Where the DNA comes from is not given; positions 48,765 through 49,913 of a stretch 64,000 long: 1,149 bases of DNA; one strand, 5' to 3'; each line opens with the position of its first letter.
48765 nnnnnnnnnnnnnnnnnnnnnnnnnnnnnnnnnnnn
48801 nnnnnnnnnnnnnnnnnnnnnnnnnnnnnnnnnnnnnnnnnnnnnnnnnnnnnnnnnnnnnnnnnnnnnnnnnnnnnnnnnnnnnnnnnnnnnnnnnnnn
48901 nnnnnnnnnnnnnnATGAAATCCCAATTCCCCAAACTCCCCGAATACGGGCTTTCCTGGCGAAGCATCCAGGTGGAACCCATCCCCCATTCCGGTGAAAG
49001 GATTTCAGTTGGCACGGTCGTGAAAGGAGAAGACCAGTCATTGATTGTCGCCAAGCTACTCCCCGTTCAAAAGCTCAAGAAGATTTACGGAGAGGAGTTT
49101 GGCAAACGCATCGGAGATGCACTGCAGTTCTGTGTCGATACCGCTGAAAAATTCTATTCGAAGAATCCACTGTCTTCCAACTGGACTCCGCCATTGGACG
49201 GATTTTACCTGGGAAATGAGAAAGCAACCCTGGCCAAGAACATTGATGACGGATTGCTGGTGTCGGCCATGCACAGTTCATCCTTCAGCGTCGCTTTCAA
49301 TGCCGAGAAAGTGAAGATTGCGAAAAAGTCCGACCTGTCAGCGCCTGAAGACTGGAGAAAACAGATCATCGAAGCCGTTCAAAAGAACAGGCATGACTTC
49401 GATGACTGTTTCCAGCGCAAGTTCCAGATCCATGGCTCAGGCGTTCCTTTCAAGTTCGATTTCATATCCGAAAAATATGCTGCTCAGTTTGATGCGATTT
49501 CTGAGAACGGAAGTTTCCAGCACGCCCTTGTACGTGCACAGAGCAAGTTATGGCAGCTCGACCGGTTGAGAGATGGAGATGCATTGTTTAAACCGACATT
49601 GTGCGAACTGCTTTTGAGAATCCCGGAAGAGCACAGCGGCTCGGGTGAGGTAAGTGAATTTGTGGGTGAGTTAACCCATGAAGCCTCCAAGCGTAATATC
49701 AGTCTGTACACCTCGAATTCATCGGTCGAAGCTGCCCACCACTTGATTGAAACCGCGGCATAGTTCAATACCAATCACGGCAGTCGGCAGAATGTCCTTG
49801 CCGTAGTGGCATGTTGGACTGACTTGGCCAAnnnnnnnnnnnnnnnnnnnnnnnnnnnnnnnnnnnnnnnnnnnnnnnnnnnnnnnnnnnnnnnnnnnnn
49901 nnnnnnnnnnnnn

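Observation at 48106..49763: Low-GC two-gene operon encoding an atypical kinase-like protein and an unknown partner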

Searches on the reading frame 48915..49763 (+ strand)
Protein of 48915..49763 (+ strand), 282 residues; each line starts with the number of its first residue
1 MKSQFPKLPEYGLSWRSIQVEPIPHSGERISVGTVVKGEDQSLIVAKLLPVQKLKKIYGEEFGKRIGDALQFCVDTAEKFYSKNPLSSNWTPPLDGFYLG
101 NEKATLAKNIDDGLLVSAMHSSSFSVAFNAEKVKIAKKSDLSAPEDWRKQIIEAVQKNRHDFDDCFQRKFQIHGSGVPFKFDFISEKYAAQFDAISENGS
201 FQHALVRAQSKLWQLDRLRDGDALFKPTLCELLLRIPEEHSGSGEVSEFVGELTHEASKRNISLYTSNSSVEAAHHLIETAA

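Call 3: search_protein_families(library=pfam, proteins=[window:48915-49763:+], max_evalue=1)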
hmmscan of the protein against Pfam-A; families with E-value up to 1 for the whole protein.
window:48915-49763:+ (282 aa): 0 families

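Call 4: search_protein_families(library=padloc, proteins=[window:48915-49763:+], max_evalue=1)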
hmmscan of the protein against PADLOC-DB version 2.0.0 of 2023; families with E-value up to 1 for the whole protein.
window:48915-49763:+ (282 aa): 0 families

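Call 5: search_protein_families(library=ncbifam, proteins=[window:48915-49763:+], max_evalue=1)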
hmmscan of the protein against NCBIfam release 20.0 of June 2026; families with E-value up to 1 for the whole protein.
window:48915-49763:+ (282 aa): 0 families

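Call 6: search_protein_families(library=phrogs, proteins=[window:48915-49763:+], max_evalue=1)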
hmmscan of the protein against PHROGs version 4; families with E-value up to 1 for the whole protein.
window:48915-49763:+ (282 aa): 3 families
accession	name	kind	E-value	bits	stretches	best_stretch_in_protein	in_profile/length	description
phrog_21150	-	unknown function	6.3e-30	105.3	1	4-282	6-286/286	-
phrog_14695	-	unknown function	0.12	12.7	1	14-80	19-82/289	-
phrog_20514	-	unknown function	0.13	13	1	145-197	55-103/122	-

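Call 9: find_homologous_proteins(query=window:48915-49763:+)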
Query window:48915-49763:+ (282 aa): 137 proteins with E <= 0.001 among 1660 candidates; the best 120 are listed.
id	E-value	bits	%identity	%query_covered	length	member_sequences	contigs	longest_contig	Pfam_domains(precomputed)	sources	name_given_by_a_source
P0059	7.0e-177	605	95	100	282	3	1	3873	-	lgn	-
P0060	5.5e-172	588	94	100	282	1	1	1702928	-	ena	-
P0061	1.6e-169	580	92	100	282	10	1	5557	-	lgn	-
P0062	6.6e-166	569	89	100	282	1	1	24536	-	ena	-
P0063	2.5e-152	524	82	100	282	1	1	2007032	-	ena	-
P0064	2.6e-152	524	82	100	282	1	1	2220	-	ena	-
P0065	2.8e-148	511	80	100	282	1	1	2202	-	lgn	-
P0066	3.0e-148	511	80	100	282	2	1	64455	-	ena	-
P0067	1.1e-144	499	78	100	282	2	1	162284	-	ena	-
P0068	1.4e-142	492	77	100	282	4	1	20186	-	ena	-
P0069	3.6e-139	481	76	100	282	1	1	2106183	-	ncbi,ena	-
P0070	3.8e-136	471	74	100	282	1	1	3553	-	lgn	-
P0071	5.2e-130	451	71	100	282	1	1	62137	-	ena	-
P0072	9.6e-119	414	65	100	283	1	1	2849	-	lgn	-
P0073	2.9e-116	406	64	100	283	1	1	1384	-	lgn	-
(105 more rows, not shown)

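Call 19: search_solved_structures(query=A1, max_evalue=1, show_alignments=1)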
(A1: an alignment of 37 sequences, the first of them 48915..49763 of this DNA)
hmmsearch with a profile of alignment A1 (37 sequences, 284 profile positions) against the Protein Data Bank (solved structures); distinct sequences matched with E-value up to 1: 0.

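Call 26: predict_structure(alignment_id=A1)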
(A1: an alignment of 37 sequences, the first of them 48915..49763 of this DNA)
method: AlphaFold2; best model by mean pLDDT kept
length: 282 residues; sequences in the alignment: 37
mean_pLDDT: 82.9   pTM: 0.77
mean pLDDT of the five models: 82.9, 82.6, 81.1, 80.7, 80.1
residues with pLDDT >= 90: 93; 70-90: 146; 50-70: 39; < 50: 4
segments of 3 or more residues with pLDDT < 50: none
pLDDT, mean of each block of 10 residues (from residue 1): 64 90 79 89 86 82 87 93 91 90 87 83 65 55 82 90 88 67 91 79 83 87 77 86 77 87 92 93 87
secondary structure, 60 per line:
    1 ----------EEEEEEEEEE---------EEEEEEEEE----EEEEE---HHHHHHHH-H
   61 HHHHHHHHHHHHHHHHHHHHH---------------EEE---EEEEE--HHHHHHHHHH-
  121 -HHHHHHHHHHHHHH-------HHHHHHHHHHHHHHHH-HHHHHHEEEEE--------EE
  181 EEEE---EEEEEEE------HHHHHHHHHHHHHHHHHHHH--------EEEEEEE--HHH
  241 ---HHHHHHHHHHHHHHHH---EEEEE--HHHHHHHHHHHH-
elements in order: E11-20 E30-38 E43-47 H51-58 H60-81 E97-99 E103-107 H110-119 H122-135 H143-158 H160-165 E166-170 E179-184 E188-194 H201-220 E229-235 H244-259 E263-267 H270-281

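Call 34: find_related_loci(query=A1, collection=genome_contigs, flank=8000)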
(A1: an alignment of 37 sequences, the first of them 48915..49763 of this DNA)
Query A1 (282 aa) in genome_contigs; peptide patterns used: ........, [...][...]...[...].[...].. (x = any residue, [..] = any of these).
75 stretches matched a pattern; 24 encode a relative of the query (tblastn E <= 1e-3); 24 distinct loci.
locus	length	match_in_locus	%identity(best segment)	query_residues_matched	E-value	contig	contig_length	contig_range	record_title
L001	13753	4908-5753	90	1-282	1e-177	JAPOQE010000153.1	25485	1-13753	MAG: Gammaproteobacteria bacterium isolate APA_bin_76 c_000000573656, whole genome shotgun sequence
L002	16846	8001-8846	91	1-282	2e-177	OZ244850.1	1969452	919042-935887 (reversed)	MAG: Gammaproteobacteria bacterium isolate ed37e13b-53fa-493c-b8f4-17445a644a29 genome assembly, chromosome: 1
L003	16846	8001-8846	91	1-282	2e-176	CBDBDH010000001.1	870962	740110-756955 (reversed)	MAG: Gammaproteobacteria bacterium isolate e89fa625-5021-4a9b-bfd5-acc89245cacc genome assembly, contig: contig_1, whole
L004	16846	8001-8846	76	1-282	2e-147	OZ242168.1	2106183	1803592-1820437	MAG: Gammaproteobacteria bacterium isolate b8ff562c-44dd-40bc-8c1c-884215fd9d6e genome assembly, chromosome: 1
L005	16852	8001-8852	60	1-282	7e-113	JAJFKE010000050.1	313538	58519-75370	MAG: Gammaproteobacteria bacterium isolate OFTM290 OFTM290_49, whole genome shotgun sequence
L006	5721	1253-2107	58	1-282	3e-107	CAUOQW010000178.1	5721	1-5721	MAG: uncultured Cellvibrio sp. isolate m01-metabat.7 genome assembly, contig: m01-c557, whole genome shotgun sequence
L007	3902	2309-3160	57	1-282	2e-108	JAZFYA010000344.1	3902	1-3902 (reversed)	MAG: Pseudomonadales bacterium isolate MT5bin.1 MT5bin.1_344, whole genome shotgun sequence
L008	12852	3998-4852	55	1-282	3e-104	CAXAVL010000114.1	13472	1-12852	MAG TPA_asm: uncultured Cellvibrio sp. isolate ERR599368_metabat2_19 genome assembly, contig: ERZ2772639.1084, whole gen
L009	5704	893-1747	56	1-282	4e-104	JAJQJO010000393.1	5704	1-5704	MAG: Cellvibrio sp. isolate C_No_T20_B_bin.60 scaffold_37709, whole genome shotgun sequence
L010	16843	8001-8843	55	1-282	5e-103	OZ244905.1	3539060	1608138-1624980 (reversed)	MAG: Gammaproteobacteria bacterium isolate a734ccac-b7d8-410a-8793-3c98b358ebc9 genome assembly, chromosome: 1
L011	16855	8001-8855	55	1-282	7e-103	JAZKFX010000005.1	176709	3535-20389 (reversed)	MAG: Pseudomonadota bacterium isolate DC_RB_04_SPN110320-bin021_1_1 DCRB04SPN_B021_1_1_000000000005, whole genome shotgu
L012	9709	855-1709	56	1-282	4e-102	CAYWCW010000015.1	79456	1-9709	MAG TPA_asm: uncultured Cellvibrionaceae bacterium isolate SRP344714_co2_360 genome assembly, contig: NODE_660_length_79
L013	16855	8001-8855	55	1-282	5e-102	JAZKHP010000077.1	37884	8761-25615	MAG: Pseudomonadota bacterium isolate DC_SW_03_SPN07022020-bin023 DCSW031SPN_B023_0_000000000077, whole genome shotgun s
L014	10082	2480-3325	51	1-282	4e-100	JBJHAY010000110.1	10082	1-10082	MAG: Gammaproteobacteria bacterium isolate SF2967_J5348.semibin_refined.156_sub NODE_6299_length_10082_cov_1.249623, who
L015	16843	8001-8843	53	1-282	1e-99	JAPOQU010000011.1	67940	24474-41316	MAG: Gammaproteobacteria bacterium isolate APA_bin_93 c_000000058087, whole genome shotgun sequence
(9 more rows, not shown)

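Call 40: search_dna_similar(query=window:48915-49763:+, collection=phages, mode=protein, max_evalue=0.001, max_rows=20)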
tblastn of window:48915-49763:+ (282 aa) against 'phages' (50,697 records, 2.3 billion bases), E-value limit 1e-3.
Records with a match: 2; places in all: 2; records where one place covers at least 80% of the query: 2.
Best place of each record, by identity: <60% 2.
By first word of the organism name: Acinetobacter 1; Alteromonas 1.
By host as written in the record: Acinetobacter baumannii 1; Alteromonas macleodii 1.
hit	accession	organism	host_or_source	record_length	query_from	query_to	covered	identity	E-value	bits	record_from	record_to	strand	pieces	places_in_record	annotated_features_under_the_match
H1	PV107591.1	Acinetobacter phage vB_AbaS_qsb1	Acinetobacter baumannii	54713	5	279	98%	23.2%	5e-5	50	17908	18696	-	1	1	hypothetical protein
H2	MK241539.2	Alteromonas phage P24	Alteromonas macleodii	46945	1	281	100%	22.6%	4e-12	72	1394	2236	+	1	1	hypothetical protein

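Call 42: get_annotated_region(hit=H2, flank=4000)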
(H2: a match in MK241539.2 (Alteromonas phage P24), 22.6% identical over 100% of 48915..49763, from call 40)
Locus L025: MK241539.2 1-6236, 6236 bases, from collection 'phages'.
description: Alteromonas phage P24, complete genome.
organism: Alteromonas phage P24 (NCBI taxid 2500137)
taxonomy: Viruses; Duplodnaviria; Heunggongvirae; Uroviricota; Caudoviricetes
host: Alteromonas macleodii; source: -; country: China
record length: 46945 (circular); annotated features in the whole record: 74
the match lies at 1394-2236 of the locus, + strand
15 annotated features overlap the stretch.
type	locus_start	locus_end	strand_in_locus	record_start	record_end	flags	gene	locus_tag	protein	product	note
CDS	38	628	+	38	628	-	-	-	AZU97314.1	helix-turn-helix domain containing protein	-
CDS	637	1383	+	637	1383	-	-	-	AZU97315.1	hypothetical protein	-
CDS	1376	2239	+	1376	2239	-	-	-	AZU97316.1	hypothetical protein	-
CDS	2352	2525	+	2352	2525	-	-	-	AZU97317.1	hypothetical protein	-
CDS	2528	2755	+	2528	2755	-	-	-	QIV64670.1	hypothetical protein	-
CDS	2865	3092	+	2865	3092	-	-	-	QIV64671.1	hypothetical protein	-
CDS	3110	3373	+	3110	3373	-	-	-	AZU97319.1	hypothetical protein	-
CDS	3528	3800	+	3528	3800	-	-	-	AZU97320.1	hypothetical protein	-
CDS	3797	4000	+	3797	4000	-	-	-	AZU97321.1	hypothetical protein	-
CDS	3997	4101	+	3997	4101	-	-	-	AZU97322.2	hypothetical protein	-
CDS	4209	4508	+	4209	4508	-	-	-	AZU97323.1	hypothetical protein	-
CDS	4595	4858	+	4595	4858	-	-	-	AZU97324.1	hypothetical protein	-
CDS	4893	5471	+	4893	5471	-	-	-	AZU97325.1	hypothetical protein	-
CDS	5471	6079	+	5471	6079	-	-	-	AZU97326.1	single-stranded DNA-binding protein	-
CDS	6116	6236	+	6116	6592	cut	-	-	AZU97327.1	hypothetical protein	-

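Call 43: get_annotated_region(hit=H1, flank=4000)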
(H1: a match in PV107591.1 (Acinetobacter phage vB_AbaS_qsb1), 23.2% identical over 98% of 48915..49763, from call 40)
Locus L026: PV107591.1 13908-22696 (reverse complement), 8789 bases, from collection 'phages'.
description: Acinetobacter phage vB_AbaS_qsb1, complete genome.
organism: Acinetobacter phage vB_AbaS_qsb1 (NCBI taxid 3369203)
taxonomy: Viruses
host: Acinetobacter baumannii; source: sewage; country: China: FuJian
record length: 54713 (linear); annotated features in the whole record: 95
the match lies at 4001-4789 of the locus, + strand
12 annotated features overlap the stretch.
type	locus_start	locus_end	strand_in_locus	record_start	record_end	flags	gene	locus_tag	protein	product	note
CDS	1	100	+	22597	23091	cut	-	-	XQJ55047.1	tail assembly chaperone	structural protein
CDS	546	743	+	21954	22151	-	-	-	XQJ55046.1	hypothetical protein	-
CDS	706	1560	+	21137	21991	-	-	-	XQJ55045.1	hypothetical protein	-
CDS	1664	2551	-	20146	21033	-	-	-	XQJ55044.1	BRO family protein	DNA repair and modification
CDS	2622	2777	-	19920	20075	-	-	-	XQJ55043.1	Arc-like DNA binding domain protein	DNA repair and modification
CDS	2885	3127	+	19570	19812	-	-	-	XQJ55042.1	Arc-like DNA binding domain protein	DNA repair and modification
CDS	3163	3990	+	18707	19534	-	-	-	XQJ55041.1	hypothetical protein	-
CDS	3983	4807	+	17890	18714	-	-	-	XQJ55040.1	hypothetical protein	-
CDS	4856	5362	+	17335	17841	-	-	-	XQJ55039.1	hypothetical protein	-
CDS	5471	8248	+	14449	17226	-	-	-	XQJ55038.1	tail length tape measure protein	structural protein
CDS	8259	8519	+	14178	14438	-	-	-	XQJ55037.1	hypothetical protein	-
CDS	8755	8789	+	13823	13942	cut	-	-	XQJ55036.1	hypothetical protein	-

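Call 45: search_protein_families(library=pfam, proteins=[L025:637-1383:+, L025:1376-2239:+, L026:3163-3990:+, L026:3983-4807:+, L025:38-628:+], max_evalue=1)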
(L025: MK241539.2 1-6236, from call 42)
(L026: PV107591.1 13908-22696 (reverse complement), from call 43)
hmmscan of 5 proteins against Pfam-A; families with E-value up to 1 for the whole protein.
L025:637-1383:+ (248 aa): 2 families
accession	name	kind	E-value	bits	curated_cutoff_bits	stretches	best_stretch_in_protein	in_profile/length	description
PF00454.33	PI3_PI4_kinase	-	7.6e-05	23.2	27.1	1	108-155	131-179/241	Phosphatidylinositol 3- and 4-kinase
PF20613.4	HipA_2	-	0.0011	18.8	27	1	107-158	104-162/240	HipA-like kinase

L025:1376-2239:+ (287 aa): 0 families

L026:3163-3990:+ (275 aa): 2 families
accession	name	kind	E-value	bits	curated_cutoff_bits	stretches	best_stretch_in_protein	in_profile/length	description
PF20613.4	HipA_2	-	7e-08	32.5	27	1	43-172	24-162/240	HipA-like kinase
PF00454.33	PI3_PI4_kinase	-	0.0074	16.7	27.1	1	108-166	112-175/241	Phosphatidylinositol 3- and 4-kinase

L026:3983-4807:+ (274 aa): 1 family
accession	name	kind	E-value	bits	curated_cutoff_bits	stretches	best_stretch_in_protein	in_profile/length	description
PF14629.12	ORC4_C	-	0.12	12.2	25.3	1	121-170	7-54/216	Origin recognition complex (ORC) subunit 4 C-terminus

L025:38-628:+ (196 aa): 13 families
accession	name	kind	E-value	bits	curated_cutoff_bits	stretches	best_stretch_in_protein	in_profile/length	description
PF13542.12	HTH_Tnp_ISL3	-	0.0011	18.8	27.4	1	25-49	24-47/51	Helix-turn-helix domain of transposase family ISL3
PF04218.19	CENP-B_N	-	0.0016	18.4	21.2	1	30-49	24-43/53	CENP-B N-terminal DNA-binding domain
PF15943.11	YdaS_toxin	-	0.0017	18.6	30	1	30-65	10-46/65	Bacterial toxin YdaS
PF07022.19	Phage_CI_repr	-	0.0032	18.2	22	1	30-78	14-62/65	Bacteriophage CI repressor helix-turn-helix domain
PF01381.28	HTH_3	-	0.0073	16.8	23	1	27-73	8-55/55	Helix-turn-helix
PF06056.18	Terminase_5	-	0.021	15.2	20.3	0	29-50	14-35/58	Putative ATPase subunit of terminase (gpP-like)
PF07037.17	YfeC-like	-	0.034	14.9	22.9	0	31-50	3-22/122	Transcription regulator YfeC-like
PF13384.12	HTH_23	-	0.045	14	24.6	0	27-49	14-38/50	Homeodomain-like domain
PF19807.5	DUF6290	-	0.05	14.2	27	0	95-128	8-41/72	Family of unknown function (DUF6290)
PF20306.3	Sp-DndD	-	0.12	13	27.2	0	99-116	2-19/51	Small protein found in certain Dnd DNA modification systems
PF13744.12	HTH_37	-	0.13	12.5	27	1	15-47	18-50/80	Helix-turn-helix domain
PF07704.17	PSK_trans_fac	-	0.15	13.5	28.3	1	100-135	11-45/82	Rv0623-like transcription factor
PF16509.11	KORA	-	0.17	12.6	26.7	0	19-49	21-51/84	TrfB plasmid transcriptional repressor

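Call 46: search_protein_families(library=padloc, proteins=[L025:637-1383:+, L025:1376-2239:+, L026:3163-3990:+, L026:3983-4807:+], max_evalue=1)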
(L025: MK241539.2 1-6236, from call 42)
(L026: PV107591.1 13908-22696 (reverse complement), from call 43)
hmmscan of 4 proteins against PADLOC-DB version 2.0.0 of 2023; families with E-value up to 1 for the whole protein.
L025:637-1383:+ (248 aa): 2 families
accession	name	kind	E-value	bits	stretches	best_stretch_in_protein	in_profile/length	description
PDLC04766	PDC-M66A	-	1.3e-07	29.1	1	108-155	132-180/270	-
PDLC04047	PD-T4-6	-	0.0044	14.1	1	125-162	136-173/327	-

L025:1376-2239:+ (287 aa): 1 family
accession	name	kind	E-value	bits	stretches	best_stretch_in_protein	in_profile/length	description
PDLC00554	JetC2|JetC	-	0.012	12.9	1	181-264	101-185/390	DUF3584 domain; MukB-like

L026:3163-3990:+ (275 aa): 2 families
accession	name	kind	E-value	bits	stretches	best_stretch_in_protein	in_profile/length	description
PDLC04766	PDC-M66A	-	3.2e-14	50.8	1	49-162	53-173/270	-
PDLC04340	PDC-M03A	-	0.0035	14.9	1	124-145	128-149/280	-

L026:3983-4807:+ (274 aa): 0 families

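Call 47: search_dna_similar(query=L026:3163-3990:+, collection=plasmids, mode=protein, max_evalue=0.001, max_rows=30)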
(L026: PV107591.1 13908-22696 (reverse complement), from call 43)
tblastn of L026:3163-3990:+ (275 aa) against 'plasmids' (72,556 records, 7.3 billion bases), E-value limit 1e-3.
Records with a match: 2; places in all: 2; records where one place covers at least 80% of the query: 0.
Best place of each record, by identity: <60% 2.
By first word of the organism name: Marinobacter 1; Rahnella 1.
By predicted mobility (MOB-suite, as given by PLSDB): non-mobilizable 2.
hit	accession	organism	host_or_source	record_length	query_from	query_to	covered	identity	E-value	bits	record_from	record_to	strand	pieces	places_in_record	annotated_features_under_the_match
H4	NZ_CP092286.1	Marinobacter sp. M3C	-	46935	28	186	58%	31.7%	3e-14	80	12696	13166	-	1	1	HipA family kinase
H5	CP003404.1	Rahnella aquatilis HX2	-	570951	23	174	55%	30.3%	8e-11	69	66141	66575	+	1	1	hypothetical protein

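Call 49: get_annotated_region(hit=H4, flank=3500)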
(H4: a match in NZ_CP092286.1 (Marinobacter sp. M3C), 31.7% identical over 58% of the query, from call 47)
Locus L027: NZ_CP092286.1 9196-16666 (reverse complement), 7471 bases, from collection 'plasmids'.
description: Marinobacter sp. M3C plasmid unnamed2, complete sequence
organism: Marinobacter sp. M3C (NCBI taxid 2917715)
taxonomy: Bacteria; Pseudomonadota; Gammaproteobacteria; Pseudomonadales; Marinobacteraceae; Marinobacter; Marinobacter sp. M3C
host: -; source: -; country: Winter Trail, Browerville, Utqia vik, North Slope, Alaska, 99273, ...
typing (MOB-suite, as given by PLSDB): non-mobilizable
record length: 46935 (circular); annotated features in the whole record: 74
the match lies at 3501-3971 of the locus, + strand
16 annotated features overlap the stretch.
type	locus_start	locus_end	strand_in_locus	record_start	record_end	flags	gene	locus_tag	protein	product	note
CDS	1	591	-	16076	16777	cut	-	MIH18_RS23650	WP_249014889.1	phage antirepressor KilAC domain-containing protein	-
CDS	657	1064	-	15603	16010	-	-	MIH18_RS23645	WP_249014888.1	endodeoxyribonuclease RusA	-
CDS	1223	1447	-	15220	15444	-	-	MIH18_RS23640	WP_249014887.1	hypothetical protein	-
CDS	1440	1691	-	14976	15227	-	-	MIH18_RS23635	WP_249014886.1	DNA translocase FtsK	-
CDS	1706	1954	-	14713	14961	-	-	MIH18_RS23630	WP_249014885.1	hypothetical protein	-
CDS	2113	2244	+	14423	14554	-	-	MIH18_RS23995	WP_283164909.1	hypothetical protein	-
CDS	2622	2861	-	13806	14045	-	-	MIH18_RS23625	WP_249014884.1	YdaS family helix-turn-helix protein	-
CDS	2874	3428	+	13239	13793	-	-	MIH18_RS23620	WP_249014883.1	helix-turn-helix transcriptional regulator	-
CDS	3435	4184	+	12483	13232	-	-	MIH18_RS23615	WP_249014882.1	HipA family kinase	-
CDS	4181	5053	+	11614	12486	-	-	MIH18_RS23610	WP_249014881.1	hypothetical protein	-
CDS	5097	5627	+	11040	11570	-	-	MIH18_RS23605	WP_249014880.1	hypothetical protein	-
CDS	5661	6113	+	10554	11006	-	-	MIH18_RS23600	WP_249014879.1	hypothetical protein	-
CDS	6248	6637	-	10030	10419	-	-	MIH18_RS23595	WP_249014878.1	type II toxin-antitoxin system HicB family antitoxin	-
CDS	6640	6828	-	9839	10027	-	-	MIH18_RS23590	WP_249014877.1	type II toxin-antitoxin system HicA family toxin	-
CDS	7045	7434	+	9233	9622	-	-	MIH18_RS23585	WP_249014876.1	helix-turn-helix transcriptional regulator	GO:0006355 - regulation of DNA-templated transcription [Evidence IEA]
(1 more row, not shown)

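Call 50: get_annotated_region(hit=H5, flank=3500)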
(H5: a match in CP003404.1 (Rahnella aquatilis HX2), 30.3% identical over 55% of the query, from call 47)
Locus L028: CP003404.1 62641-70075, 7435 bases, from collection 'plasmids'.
description: Rahnella aquatilis HX2 plasmid PRA1, complete sequence
organism: Rahnella aquatilis HX2 (NCBI taxid 1151116)
taxonomy: Bacteria; Pseudomonadota; Gammaproteobacteria; Enterobacterales; Yersiniaceae; Rahnella; Rahnella aquatilis; Rahnella aquatilis HX2
host: -; source: -; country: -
typing (MOB-suite, as given by PLSDB): non-mobilizable; replicon rep_cluster_1067
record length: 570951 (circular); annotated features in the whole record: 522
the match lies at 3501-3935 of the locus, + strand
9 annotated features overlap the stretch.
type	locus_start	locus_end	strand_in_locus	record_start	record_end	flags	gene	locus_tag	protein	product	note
CDS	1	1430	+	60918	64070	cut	-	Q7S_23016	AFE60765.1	transporter, hydrophobe/amphiphile efflux-1 (HAE1) family protein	-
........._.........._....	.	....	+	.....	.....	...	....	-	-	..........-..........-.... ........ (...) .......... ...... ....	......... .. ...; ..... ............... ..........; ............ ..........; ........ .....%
CDS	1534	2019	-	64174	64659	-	-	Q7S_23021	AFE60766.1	BadM/Rrf2 family transcriptional regulator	-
CDS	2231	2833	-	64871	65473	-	-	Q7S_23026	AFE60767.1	outer membrane pore protein N, non-specific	-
CDS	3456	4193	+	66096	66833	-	-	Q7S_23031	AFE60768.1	hypothetical protein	-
CDS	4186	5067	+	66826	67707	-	-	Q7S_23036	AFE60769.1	hypothetical protein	-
CDS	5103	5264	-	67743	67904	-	-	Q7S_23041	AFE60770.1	hypothetical protein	-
CDS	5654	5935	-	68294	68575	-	-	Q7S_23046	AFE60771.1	hypothetical protein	-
CDS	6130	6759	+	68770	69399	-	-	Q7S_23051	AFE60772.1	phosphoesterase PA-phosphatase-like protein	-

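Call 51: search_protein_families(library=pfam, proteins=[L027:3435-4184:+, L027:4181-5053:+, L028:3456-4193:+, L028:4186-5067:+], max_evalue=1)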
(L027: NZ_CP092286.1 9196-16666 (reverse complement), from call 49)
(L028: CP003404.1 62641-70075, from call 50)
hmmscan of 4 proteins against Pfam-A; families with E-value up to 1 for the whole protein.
L027:3435-4184:+ (249 aa): 2 families
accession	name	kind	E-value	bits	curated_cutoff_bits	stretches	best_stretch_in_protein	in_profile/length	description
PF20613.4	HipA_2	-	9.4e-11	41.9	27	1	40-157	26-156/240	HipA-like kinase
PF19086.5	Terpene_syn_C_2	-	0.093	12.9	23.7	1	141-203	20-88/199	Terpene synthase family 2, C-terminal metal binding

L027:4181-5053:+ (290 aa): 0 families

L028:3456-4193:+ (245 aa): 3 families
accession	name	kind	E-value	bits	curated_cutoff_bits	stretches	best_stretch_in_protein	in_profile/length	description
PF20613.4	HipA_2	-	4.7e-06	26.5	27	1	40-149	29-153/240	HipA-like kinase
PF03109.22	ABC1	-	0.0014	18.3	22.9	1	109-147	175-214/244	ABC1 atypical kinase-like domain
PF00454.33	PI3_PI4_kinase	-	0.0027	18.1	27.1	1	115-150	137-175/241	Phosphatidylinositol 3- and 4-kinase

L028:4186-5067:+ (293 aa): 1 family
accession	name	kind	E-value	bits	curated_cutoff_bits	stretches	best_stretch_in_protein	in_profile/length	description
PF00835.24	SNAP-25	-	0.23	12.1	25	1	140-165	9-32/56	SNAP-25 family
